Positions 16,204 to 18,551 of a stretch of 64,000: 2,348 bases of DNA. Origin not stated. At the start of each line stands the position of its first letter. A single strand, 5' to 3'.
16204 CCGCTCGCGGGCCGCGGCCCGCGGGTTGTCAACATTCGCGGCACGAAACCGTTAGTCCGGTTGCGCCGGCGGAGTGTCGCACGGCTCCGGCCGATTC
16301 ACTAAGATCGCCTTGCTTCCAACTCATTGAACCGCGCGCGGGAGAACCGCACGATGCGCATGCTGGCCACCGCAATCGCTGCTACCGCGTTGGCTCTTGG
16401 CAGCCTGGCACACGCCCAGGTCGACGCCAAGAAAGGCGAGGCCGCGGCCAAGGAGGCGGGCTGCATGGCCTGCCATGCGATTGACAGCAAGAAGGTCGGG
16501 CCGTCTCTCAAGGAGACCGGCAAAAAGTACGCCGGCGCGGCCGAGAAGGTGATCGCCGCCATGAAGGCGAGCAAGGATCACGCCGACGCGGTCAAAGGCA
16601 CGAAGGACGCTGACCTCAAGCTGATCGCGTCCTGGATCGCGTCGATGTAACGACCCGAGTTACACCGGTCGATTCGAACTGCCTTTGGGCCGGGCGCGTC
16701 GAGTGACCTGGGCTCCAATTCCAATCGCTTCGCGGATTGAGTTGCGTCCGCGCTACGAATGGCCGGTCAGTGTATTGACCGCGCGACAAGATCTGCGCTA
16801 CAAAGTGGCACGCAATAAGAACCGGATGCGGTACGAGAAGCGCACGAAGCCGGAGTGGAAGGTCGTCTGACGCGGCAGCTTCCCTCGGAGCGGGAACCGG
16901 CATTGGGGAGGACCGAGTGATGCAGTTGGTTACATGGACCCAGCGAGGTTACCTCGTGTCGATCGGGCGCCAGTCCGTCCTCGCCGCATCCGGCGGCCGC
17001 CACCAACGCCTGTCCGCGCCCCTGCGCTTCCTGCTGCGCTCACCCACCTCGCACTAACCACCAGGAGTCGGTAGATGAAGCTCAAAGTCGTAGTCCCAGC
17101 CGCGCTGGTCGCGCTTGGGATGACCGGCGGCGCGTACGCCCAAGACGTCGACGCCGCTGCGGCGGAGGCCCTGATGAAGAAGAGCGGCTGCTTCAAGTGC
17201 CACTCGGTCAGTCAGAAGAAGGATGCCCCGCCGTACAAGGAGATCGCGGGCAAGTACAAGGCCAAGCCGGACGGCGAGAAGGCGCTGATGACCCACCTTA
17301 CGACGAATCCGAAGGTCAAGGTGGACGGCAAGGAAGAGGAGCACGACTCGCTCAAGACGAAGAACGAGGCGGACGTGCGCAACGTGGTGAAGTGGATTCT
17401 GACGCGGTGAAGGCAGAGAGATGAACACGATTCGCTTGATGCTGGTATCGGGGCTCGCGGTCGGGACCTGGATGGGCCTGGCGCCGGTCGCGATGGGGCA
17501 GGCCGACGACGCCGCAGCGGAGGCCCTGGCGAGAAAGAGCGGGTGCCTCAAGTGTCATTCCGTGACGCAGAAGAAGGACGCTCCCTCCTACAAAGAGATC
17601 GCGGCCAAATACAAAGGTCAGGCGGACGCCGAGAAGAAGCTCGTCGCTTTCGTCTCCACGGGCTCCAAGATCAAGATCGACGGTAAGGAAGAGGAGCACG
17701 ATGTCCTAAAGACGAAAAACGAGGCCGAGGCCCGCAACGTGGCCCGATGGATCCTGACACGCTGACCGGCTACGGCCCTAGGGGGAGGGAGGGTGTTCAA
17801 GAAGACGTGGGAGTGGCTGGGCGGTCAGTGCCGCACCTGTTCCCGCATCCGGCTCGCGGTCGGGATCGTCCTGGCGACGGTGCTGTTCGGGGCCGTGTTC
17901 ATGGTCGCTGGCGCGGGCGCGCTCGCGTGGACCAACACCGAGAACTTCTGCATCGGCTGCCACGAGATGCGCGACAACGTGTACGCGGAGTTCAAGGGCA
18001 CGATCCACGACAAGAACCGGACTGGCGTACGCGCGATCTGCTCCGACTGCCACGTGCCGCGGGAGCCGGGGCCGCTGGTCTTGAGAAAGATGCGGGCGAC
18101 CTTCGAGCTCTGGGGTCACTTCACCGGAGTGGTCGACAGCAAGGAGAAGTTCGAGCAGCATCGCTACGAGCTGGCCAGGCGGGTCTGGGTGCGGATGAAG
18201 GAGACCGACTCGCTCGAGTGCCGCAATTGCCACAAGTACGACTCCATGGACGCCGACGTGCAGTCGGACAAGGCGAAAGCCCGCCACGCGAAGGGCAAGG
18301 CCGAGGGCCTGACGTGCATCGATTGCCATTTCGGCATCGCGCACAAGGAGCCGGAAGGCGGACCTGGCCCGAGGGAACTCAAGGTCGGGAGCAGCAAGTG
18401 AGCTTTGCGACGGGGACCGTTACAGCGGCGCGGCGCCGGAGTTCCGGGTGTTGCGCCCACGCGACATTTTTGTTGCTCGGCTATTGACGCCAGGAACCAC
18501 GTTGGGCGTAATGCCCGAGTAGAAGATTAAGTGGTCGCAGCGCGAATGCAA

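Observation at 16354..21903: Mto/Mtr-type porin-cytochrome conduit with a CymA-like quinol dehydrogenase and three MtoD-like monohaem cytochromes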

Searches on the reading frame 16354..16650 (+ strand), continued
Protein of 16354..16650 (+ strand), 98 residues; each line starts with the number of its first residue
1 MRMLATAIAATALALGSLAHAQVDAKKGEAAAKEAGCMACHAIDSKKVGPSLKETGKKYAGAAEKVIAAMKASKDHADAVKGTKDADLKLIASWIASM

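Call 64: search_solved_structures(query=A1, max_evalue=0.01, show_alignments=2)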
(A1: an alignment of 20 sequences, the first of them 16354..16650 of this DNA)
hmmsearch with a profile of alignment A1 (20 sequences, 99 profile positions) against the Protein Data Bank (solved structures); distinct sequences matched with E-value up to 0.01: 24.
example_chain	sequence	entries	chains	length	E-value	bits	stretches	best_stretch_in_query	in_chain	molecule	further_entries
9l08_A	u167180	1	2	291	5.2e-20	75.2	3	15-74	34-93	Covalently Connected Cytochrome c555 trimer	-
4xxl_A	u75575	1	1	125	1e-13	55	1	3-99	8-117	Cytochrome c class I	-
2d0s_A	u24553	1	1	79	2.5e-12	50.5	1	30-76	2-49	cytochrome c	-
5xed_A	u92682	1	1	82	3e-12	50.3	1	32-98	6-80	Cytochrome c-551,Cytochrome c-552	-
5xec_A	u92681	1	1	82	3.2e-12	50.2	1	32-98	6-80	Cytochrome c-551,Cytochrome c-552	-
1ayg_A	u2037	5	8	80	3.9e-12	49.9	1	30-98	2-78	CYTOCHROME C-552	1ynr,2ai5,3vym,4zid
1dvv_A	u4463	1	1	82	1.9e-11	47.7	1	30-97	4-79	CYTOCHROME C551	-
2exv_A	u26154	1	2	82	1.6e-10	44.8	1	30-97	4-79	Cytochrome c-551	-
5aur_A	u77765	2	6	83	3.6e-10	43.6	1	30-98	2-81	Cytochrome c-552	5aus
3zox_A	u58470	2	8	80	5.2e-10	43.1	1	32-99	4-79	CYTOCHROME C-552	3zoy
2pac_A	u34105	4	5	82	8.5e-10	42.4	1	32-97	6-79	CYTOCHROME C551 | Cytochrome c-551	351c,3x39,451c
5xec_C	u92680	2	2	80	8.7e-10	42.4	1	30-97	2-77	Cytochrome c-552,Cytochrome c-551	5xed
1a56_A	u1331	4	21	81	9.7e-10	42.2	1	32-99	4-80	FERRICYTOCHROME C-552 | FERROCYTOCHROME C-552 | CYTOCHROME C-552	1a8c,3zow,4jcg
6kq1_A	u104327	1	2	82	3.8e-09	40.3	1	29-98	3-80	Cytochrome C biogenesis protein CcsA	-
1cor_A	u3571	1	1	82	5.5e-09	39.8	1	29-74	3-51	CYTOCHROME C551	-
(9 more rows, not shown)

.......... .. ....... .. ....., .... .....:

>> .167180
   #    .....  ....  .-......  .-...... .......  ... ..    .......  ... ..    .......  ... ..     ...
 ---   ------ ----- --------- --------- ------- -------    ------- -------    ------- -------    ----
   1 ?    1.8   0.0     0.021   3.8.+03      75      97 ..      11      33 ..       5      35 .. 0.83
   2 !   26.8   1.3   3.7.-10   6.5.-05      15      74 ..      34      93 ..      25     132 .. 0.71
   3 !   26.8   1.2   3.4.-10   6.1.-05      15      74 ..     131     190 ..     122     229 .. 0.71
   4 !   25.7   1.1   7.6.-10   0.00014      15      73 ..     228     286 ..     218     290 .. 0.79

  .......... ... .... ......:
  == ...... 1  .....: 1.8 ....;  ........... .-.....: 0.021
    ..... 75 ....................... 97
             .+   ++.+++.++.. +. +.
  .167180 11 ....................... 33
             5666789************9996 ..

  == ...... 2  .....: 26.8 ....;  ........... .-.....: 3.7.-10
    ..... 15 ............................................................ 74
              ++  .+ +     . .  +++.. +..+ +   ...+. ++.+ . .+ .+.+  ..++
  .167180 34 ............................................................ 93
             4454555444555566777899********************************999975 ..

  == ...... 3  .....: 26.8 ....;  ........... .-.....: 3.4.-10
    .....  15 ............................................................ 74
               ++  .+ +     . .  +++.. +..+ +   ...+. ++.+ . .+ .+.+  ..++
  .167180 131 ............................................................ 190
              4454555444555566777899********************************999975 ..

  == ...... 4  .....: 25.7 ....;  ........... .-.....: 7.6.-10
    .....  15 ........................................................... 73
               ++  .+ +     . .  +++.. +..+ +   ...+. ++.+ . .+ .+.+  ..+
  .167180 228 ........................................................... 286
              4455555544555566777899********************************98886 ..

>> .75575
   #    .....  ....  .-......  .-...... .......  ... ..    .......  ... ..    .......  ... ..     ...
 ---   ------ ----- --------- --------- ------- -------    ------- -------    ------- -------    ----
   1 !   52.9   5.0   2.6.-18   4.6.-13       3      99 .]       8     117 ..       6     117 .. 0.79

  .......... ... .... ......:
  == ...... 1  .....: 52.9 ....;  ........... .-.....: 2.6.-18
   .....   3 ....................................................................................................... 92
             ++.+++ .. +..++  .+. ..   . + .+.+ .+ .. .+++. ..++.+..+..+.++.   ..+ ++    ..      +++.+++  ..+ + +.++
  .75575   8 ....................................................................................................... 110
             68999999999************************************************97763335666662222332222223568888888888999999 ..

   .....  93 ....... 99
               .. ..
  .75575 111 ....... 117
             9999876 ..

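Call 65: fold_search(model_id=the predicted structure, library=pdb)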
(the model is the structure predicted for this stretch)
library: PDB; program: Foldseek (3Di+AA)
matches with E <= 10: 5; with E <= 0.001: 0
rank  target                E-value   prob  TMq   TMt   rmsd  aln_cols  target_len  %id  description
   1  9l08_A                9.6e-02  0.99  0.54  0.22   4.5        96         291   26  Cyclic Trimer of Helix-Linked Cytochrome c555 (released 2025-05-28)
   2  4o1w_B                3.9e+00  0.20  0.45  0.53   4.3        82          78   22  Crystal Structure of Colwellia psychrerythraea cytochrome c (released 2014-04-23)
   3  4o1w_A                3.9e+00  0.20  0.44  0.52   4.4        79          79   23  Crystal Structure of Colwellia psychrerythraea cytochrome c (released 2014-04-23)
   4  5n1t_B                7.3e+00  0.11  0.40  0.48   4.7        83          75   16  Crystal structure of complex between flavocytochrome c and copper chaperone CopC from T. paradoxus (released 2018-02-28)
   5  1h1o_B                8.7e+00  0.11  0.27  0.16   2.5        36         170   14  Acidithiobacillus ferrooxidans cytochrome c4 structure supports a complex-induced tuning of electron transfer (released 2003-07-17)

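Call 80: search_protein_representatives(protein=window:16354-16650:+)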
Query: 98 residues. Proteins with E-value up to 0.001 (for the whole library): 599; up to 1e-10: 31; up to 1e-30: 0. The best 150 are listed.
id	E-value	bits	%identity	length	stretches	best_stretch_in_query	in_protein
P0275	1.8e-22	95.4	54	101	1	3-97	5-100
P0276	1.4e-20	89.4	51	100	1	8-97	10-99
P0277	3.1e-20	88.2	43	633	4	31-73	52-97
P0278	4.8e-20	87.7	54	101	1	3-98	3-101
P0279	4.6e-18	81.3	49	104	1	5-98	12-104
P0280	3.0e-16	75.6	39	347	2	23-95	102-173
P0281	3.3e-16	75.4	36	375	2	16-97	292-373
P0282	9.6e-16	74.0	49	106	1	4-97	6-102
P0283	1.3e-15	73.6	47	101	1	7-97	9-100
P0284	3.7e-15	72.1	42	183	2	25-97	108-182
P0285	1.2e-14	70.5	48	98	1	3-97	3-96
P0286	1.9e-14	69.8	48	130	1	2-97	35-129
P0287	6.6e-14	68.1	49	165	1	25-97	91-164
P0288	6.7e-14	68.1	39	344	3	16-70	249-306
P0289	4.4e-13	65.5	37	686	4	26-74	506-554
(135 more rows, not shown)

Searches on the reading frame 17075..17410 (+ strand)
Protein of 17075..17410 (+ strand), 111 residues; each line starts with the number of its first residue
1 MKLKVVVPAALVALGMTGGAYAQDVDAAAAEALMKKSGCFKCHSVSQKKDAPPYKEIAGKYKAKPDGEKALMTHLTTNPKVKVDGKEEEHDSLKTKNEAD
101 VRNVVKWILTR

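Call 4: search_protein_families(library=pfam, proteins=[window:17075-17410:+], max_evalue=0.01)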
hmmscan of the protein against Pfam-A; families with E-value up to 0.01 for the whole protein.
window:17075-17410:+ (111 aa): 2 families
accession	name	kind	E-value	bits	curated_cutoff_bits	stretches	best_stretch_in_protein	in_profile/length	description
PF00034.26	Cytochrom_C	-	1.1e-07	33.5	21.3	1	28-110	2-88/90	Cytochrome c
PF02186.21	TFIIE_beta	-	0.0072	17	28.1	0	51-88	18-56/66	TFIIE beta subunit core domain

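Call 5: search_protein_families(library=ncbifam, proteins=[window:17075-17410:+], max_evalue=0.01)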
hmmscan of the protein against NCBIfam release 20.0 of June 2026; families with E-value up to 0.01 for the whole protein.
window:17075-17410:+ (111 aa): 0 families

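Call 6: search_solved_structures(query=window:17075-17410:+, max_evalue=10, show_alignments=3)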
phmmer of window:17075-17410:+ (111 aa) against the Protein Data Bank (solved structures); distinct sequences matched with E-value up to 10: 23.
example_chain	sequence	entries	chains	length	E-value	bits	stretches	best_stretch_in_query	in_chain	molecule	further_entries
4xxl_A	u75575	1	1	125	2.3e-21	79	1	10-110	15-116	Cytochrome c class I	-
1dvv_A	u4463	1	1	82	2.3e-06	30.9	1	31-110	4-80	CYTOCHROME C551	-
2d0s_A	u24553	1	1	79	5.4e-06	29.7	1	31-110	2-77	cytochrome c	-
1cor_A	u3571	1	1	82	8.7e-06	29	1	30-109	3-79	CYTOCHROME C551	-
2pac_A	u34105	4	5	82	1.3e-05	28.5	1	31-109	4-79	CYTOCHROME C551 | Cytochrome c-551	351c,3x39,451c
9l08_A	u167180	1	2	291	1.4e-05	28.4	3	28-67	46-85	Covalently Connected Cytochrome c555 trimer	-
5xed_A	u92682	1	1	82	1.7e-05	28.1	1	31-72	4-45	Cytochrome c-551,Cytochrome c-552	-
2exv_A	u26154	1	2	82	1.7e-05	28.1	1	31-109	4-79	Cytochrome c-551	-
5xec_A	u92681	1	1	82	1.9e-05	27.9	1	31-71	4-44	Cytochrome c-551,Cytochrome c-552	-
5xec_C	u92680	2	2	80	4.1e-05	26.9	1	31-109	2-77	Cytochrome c-552,Cytochrome c-551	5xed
1a56_A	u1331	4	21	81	8.2e-05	25.9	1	33-110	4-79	FERRICYTOCHROME C-552 | FERROCYTOCHROME C-552 | CYTOCHROME C-552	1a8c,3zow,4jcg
1ayg_A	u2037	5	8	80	9.2e-05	25.8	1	31-71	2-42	CYTOCHROME C-552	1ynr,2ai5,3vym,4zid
6kq1_A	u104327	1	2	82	0.00012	25.4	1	30-77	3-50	Cytochrome C biogenesis protein CcsA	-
3zox_A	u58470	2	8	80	0.00013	25.3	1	33-74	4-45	CYTOCHROME C-552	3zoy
1fi3_A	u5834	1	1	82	0.00077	22.8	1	30-109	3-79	CYTOCHROME C-551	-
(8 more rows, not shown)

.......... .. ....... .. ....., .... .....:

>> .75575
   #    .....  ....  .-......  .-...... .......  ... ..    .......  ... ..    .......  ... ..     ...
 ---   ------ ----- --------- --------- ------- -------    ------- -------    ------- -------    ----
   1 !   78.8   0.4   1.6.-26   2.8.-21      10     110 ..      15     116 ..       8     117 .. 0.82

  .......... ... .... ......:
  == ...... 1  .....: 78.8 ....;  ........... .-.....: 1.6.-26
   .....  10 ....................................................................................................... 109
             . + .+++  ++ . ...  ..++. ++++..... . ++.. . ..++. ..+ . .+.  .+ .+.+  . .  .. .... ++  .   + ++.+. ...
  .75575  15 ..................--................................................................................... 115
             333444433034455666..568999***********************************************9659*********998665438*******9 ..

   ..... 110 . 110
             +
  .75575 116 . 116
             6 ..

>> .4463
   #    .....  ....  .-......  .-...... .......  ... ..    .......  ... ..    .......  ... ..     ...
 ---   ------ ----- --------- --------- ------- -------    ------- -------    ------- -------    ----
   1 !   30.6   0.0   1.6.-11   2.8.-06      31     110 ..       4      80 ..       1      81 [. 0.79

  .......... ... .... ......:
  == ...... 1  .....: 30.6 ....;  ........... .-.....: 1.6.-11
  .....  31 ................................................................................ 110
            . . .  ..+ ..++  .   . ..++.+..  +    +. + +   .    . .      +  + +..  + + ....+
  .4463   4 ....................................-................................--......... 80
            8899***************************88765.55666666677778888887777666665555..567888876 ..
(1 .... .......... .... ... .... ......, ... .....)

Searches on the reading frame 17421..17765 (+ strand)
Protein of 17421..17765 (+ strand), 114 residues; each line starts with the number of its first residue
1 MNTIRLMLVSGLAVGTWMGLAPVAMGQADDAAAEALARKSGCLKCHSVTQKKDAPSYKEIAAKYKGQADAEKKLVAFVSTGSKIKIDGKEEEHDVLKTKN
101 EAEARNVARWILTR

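Call 4: search_protein_families(library=pfam, proteins=[window:17421-17765:+], max_evalue=0.01)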
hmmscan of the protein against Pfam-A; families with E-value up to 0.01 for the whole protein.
window:17421-17765:+ (114 aa): 1 family
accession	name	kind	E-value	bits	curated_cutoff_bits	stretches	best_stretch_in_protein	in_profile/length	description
PF00034.26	Cytochrom_C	-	3.8e-05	25.4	21.3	1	33-113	4-88/90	Cytochrome c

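Call 5: search_protein_families(library=ncbifam, proteins=[window:17421-17765:+], max_evalue=0.01)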
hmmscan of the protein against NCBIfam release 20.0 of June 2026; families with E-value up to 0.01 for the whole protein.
window:17421-17765:+ (114 aa): 0 families

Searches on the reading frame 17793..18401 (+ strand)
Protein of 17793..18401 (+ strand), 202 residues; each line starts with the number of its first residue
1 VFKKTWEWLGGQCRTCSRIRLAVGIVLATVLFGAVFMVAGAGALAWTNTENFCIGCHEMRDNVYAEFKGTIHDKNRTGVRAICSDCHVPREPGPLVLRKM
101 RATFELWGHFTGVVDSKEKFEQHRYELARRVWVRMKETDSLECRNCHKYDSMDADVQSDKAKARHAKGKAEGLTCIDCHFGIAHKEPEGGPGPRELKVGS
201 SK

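Call 4: search_protein_families(library=pfam, proteins=[window:17793-18401:+], max_evalue=0.01)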
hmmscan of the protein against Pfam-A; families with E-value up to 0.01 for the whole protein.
window:17793-18401:+ (202 aa): 5 families
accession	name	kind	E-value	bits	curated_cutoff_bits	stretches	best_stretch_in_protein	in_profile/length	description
PF03264.19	Cytochrom_NNT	-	8e-64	215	24.1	1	22-188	8-173/174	NapC/NirT cytochrome c family, N-terminal region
PF22113.1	Mtrc-MtrF_II-IV_dom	-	9.3e-06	25.7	30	1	50-183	6-131/176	Outer membrane cytochrome MtrC/MtrF-like, domains II/IV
PF14537.11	Cytochrom_c3_2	-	1.3e-05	26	25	1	136-181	22-66/79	Cytochrome c3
PF02085.21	Cytochrom_CIII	-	4.6e-05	24.1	22.9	1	138-187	44-90/101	Class III cytochrome C family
PF22678.1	Cytochrom_c_NrfB-like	-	0.0026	18.7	27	0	47-87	30-65/89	Cytochrome c-type protein NrfB-like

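Call 5: search_protein_families(library=ncbifam, proteins=[window:17793-18401:+], max_evalue=0.01)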
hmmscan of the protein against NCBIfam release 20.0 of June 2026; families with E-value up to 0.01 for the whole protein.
window:17793-18401:+ (202 aa): 10 families
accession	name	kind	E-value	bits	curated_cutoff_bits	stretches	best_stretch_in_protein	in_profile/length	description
TIGR02161.1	napC_nirT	subfamily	2.9e-67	226.1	310.6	1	3-188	3-183/185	periplasmic nitrate (or nitrite) reductase c-type cytochrome, NapC/NirT family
TIGR02162.1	torC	equivalog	1.2e-61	209.2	478.2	1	19-189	12-183/387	pentaheme c-type cytochrome TorC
NF007906.0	PRK10617.1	equivalog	9e-60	202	349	1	2-188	11-192/200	cytochrome c-type protein NapC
NF011606.0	PRK15032.1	equivalog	8.6e-46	156.8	455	1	22-190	22-185/390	pentaheme c-type cytochrome TorC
TIGR03153.1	cytochr_NrfH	equivalog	2.7e-13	50.1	134.2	1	25-184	3-138/138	cytochrome c nitrite reductase small subunit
NF045713.1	CxxCH_16_HmcA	equivalog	8.8e-06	24.6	400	1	52-191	113-245/541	sulfate respiration complex hexadecaheme cytochrome HmcA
TIGR03146.1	cyt_nit_nrfB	equivalog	2.2e-05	24.8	166.6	1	138-189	9-57/145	cytochrome c nitrite reductase pentaheme subunit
TIGR03508.1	decahem_SO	subfamily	0.00021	20.9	192.2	0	46-91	66-105/258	DmsE family decaheme c-type cytochrome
NF008659.0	PRK11659.1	equivalog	0.00025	20.8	184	1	126-189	32-92/188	cytochrome c nitrite reductase pentaheme subunit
TIGR04315.1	octaheme_Shew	subfamily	0.0039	16.3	375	1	126-186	172-233/440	tetrathionate reductase family octaheme c-type cytochrome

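Call 78: search_solved_structures(query=window:17793-18401:+, max_evalue=0.01, show_alignments=1)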
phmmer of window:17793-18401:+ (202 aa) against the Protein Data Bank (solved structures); distinct sequences matched with E-value up to 0.01: 1.
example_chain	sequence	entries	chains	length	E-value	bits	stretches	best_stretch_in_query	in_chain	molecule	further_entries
5ze8_A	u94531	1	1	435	0.00017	24.5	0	48-134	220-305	cytochrome c552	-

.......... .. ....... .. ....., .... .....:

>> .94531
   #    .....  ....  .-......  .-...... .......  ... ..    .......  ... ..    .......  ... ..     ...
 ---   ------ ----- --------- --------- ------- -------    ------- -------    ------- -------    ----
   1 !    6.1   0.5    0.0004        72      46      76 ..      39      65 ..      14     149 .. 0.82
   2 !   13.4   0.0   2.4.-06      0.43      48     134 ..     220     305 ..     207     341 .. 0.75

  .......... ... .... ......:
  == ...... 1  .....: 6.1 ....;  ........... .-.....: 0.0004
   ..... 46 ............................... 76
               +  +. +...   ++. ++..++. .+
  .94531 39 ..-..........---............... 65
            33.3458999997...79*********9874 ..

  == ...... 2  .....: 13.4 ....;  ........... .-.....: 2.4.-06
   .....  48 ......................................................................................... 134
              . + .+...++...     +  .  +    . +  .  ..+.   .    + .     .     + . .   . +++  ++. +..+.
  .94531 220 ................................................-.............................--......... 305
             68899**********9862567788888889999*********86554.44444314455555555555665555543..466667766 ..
